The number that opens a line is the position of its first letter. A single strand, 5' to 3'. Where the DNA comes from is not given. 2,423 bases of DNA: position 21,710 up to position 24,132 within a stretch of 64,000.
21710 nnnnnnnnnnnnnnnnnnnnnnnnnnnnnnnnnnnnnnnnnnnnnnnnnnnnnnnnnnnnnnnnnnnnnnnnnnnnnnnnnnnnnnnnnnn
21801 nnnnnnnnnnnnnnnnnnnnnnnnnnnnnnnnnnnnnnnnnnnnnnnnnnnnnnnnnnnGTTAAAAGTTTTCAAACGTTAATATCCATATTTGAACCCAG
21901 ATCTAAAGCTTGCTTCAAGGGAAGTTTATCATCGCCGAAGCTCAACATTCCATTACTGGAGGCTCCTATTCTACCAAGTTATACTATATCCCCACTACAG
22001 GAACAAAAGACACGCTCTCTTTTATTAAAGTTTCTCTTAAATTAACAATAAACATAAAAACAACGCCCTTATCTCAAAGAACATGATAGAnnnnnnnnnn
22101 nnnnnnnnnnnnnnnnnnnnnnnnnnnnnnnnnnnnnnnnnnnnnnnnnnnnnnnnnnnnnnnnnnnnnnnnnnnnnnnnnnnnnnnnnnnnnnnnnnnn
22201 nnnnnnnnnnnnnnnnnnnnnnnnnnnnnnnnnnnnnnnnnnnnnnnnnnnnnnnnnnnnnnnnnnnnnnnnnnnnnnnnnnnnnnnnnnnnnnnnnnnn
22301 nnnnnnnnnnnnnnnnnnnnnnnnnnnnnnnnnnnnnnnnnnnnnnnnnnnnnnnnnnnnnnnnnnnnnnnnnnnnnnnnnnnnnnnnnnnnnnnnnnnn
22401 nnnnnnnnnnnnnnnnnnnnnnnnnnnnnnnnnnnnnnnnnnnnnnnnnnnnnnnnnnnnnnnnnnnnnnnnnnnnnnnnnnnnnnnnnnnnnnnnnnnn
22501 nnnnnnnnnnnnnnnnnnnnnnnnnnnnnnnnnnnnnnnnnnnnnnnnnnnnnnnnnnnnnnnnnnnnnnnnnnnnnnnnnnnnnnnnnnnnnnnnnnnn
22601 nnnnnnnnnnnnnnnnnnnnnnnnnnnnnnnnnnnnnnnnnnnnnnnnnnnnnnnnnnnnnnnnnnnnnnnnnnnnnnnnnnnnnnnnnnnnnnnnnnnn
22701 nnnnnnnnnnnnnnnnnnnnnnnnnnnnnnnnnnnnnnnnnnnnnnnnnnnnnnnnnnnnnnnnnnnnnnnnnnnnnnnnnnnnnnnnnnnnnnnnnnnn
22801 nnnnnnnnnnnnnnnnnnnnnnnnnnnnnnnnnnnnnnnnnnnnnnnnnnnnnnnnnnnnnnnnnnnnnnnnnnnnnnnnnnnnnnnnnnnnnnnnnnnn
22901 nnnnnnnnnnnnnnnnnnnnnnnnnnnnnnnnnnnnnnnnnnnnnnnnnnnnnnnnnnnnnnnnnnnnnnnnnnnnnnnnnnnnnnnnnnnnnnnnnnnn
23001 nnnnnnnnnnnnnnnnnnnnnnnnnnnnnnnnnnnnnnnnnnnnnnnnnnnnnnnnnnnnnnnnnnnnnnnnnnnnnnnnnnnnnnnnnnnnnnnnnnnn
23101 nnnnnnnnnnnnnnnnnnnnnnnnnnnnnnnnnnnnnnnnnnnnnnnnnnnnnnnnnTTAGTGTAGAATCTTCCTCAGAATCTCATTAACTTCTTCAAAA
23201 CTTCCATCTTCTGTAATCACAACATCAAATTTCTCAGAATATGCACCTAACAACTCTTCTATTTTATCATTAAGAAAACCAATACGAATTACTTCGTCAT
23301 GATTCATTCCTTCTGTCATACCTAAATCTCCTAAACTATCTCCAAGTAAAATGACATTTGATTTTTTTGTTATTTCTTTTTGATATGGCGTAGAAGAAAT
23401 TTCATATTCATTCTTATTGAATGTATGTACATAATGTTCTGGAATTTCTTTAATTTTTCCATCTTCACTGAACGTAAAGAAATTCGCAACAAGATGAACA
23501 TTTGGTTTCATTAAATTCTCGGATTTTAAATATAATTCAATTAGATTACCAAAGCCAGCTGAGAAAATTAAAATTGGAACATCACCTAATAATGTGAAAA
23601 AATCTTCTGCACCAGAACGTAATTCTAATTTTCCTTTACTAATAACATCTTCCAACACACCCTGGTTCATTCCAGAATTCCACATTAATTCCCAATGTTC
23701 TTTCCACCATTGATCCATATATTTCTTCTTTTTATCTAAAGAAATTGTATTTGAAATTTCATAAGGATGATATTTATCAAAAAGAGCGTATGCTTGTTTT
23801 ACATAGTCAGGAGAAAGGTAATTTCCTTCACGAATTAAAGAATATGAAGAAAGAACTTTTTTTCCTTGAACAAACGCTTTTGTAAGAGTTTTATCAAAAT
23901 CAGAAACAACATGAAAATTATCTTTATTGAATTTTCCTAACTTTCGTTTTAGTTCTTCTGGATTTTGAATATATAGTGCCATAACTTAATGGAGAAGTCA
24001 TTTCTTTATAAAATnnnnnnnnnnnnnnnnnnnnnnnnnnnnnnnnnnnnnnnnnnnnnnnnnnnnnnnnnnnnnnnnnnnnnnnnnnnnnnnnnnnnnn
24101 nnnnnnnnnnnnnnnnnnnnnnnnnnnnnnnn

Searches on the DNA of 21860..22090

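Call 58: search_rna_families(source=window, start=21860, end=22090, threshold=evalue, max_evalue=1)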
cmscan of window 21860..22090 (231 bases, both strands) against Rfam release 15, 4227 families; matches with E-value up to 1: 0.
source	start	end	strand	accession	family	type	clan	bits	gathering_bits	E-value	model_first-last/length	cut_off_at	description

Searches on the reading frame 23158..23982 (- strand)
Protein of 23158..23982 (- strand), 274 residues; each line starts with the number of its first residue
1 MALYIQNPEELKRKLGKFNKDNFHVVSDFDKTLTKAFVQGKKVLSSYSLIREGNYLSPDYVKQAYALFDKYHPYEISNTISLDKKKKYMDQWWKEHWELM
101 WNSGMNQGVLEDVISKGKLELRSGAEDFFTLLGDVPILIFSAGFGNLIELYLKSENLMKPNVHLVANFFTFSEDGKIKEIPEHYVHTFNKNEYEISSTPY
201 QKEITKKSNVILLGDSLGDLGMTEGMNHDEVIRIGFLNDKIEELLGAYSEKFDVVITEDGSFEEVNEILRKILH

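Call 39: search_protein_families(library=pfam, proteins=[window:23158-23982:-], max_evalue=0.00001)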
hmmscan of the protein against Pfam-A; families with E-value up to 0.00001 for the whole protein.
window:23158-23982:- (274 aa): 1 family
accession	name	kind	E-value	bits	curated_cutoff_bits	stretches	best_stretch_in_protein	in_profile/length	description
PF05822.18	UMPH-1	-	1.7e-72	244.3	23.7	1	32-272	2-245/246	Pyrimidine 5'-nucleotidase (UMPH-1)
